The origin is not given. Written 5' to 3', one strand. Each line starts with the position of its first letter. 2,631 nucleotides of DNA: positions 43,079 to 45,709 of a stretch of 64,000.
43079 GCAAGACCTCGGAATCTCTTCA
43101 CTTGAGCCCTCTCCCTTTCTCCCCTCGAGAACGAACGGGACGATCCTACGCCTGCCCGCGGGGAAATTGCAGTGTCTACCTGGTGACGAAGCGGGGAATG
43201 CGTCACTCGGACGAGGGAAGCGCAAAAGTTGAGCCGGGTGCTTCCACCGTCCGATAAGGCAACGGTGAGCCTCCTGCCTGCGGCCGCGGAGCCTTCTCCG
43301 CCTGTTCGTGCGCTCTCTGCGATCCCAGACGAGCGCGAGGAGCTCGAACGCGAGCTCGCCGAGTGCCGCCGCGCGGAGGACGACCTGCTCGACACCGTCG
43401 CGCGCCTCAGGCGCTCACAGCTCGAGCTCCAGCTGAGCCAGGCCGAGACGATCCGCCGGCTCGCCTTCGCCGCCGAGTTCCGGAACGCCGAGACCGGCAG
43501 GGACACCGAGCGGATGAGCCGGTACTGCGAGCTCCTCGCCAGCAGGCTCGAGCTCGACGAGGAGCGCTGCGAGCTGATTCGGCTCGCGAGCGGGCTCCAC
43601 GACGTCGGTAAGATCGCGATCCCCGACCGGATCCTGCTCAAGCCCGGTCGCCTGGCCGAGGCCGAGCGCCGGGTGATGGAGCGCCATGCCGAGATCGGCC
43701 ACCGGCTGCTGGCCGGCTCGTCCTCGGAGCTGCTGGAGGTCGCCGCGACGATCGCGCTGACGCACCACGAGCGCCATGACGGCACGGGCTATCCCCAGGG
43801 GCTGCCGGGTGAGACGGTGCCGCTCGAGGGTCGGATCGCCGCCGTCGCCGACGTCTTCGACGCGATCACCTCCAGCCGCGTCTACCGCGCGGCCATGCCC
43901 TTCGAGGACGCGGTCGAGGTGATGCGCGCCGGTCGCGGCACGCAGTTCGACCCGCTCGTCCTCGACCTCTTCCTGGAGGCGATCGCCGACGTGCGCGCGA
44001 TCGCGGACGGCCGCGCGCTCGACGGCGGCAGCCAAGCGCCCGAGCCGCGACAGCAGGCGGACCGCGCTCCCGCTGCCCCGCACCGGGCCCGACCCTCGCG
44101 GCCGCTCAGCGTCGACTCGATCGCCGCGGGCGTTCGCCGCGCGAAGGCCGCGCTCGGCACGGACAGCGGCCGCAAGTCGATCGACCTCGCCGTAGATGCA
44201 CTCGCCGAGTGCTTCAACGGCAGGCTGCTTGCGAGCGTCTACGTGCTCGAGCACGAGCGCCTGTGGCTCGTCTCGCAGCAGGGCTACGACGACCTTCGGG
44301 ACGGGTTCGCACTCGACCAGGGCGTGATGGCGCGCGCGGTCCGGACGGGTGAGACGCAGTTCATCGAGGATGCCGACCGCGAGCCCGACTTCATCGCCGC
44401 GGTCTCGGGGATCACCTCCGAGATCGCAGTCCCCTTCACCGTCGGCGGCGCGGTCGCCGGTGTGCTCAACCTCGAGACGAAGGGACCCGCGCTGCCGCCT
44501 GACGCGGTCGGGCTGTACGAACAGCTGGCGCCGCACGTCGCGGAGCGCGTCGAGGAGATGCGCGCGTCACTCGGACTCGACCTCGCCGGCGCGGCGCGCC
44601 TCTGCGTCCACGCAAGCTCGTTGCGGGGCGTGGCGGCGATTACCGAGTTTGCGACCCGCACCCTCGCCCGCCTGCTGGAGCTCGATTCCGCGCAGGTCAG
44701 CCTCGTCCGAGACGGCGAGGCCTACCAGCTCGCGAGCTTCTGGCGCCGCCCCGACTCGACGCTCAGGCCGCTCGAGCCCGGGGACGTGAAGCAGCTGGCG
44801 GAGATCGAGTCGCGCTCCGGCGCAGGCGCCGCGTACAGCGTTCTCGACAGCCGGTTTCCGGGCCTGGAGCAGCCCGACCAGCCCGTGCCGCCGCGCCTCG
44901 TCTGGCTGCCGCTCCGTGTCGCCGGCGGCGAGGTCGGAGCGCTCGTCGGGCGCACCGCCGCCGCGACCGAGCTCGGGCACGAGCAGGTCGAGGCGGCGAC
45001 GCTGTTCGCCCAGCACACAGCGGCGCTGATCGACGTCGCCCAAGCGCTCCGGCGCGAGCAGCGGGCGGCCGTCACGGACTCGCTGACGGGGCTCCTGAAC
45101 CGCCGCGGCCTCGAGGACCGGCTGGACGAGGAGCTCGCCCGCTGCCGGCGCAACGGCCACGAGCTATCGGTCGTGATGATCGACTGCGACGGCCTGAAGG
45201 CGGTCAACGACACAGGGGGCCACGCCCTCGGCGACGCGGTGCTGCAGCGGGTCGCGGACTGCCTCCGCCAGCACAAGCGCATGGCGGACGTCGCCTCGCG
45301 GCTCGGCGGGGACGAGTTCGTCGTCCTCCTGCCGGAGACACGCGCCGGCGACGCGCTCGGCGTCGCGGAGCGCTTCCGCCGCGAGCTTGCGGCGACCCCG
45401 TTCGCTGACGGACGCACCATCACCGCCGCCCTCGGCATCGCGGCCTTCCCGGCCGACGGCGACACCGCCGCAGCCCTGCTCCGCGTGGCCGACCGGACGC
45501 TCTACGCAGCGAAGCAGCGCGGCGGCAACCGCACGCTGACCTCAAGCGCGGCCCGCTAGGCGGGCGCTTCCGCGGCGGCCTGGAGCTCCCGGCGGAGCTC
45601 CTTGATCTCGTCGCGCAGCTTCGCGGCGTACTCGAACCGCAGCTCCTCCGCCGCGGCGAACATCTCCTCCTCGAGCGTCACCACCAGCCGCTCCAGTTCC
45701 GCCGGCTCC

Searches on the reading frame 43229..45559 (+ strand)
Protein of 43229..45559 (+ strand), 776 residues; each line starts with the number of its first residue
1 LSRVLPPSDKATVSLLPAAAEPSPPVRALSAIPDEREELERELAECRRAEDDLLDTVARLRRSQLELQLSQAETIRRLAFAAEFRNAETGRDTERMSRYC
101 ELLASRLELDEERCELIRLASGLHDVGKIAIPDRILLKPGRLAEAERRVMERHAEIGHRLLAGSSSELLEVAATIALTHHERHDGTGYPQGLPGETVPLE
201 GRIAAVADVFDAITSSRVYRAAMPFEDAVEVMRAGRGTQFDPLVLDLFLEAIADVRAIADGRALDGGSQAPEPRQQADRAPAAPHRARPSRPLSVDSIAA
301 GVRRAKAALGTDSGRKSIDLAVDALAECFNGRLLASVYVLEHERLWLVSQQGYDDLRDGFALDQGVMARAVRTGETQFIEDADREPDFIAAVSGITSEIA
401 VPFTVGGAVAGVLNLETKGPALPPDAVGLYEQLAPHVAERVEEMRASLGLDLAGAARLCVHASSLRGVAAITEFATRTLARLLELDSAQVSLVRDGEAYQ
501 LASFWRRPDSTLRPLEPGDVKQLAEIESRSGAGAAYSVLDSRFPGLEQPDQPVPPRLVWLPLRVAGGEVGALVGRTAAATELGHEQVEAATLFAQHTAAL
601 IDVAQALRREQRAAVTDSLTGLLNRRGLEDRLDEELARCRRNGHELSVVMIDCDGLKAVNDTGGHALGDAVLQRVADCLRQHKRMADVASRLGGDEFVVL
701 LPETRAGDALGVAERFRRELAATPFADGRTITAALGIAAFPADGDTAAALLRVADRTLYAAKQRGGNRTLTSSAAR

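Call 7: search_protein_families(library=pfam, proteins=[window:43229-45559:+], max_evalue=0.01)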
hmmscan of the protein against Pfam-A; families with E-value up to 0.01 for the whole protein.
window:43229-45559:+ (776 aa): 6 families
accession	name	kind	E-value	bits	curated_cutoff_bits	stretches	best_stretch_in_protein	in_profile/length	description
PF00990.26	GGDEF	-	2.5e-42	144.8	23.8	1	614-768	1-161/161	Diguanylate cyclase, GGDEF domain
PF13487.12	HD_5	-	9.1e-36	123.6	27.2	1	85-243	10-169/170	HD domain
PF01966.28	HD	-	9.4e-15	55.4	22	1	95-212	7-115/116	HD domain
PF13185.12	GAF_2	-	4.9e-14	53.1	28.6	1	319-439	9-133/136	GAF domain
PF01590.32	GAF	-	5.4e-08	33.9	22.4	1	324-439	12-131/133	GAF domain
PF13492.12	GAF_3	-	0.0074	17.1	27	0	335-442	22-128/129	GAF domain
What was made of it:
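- A GAF-domain protein lies nearby at 43229..45559 (call 7).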
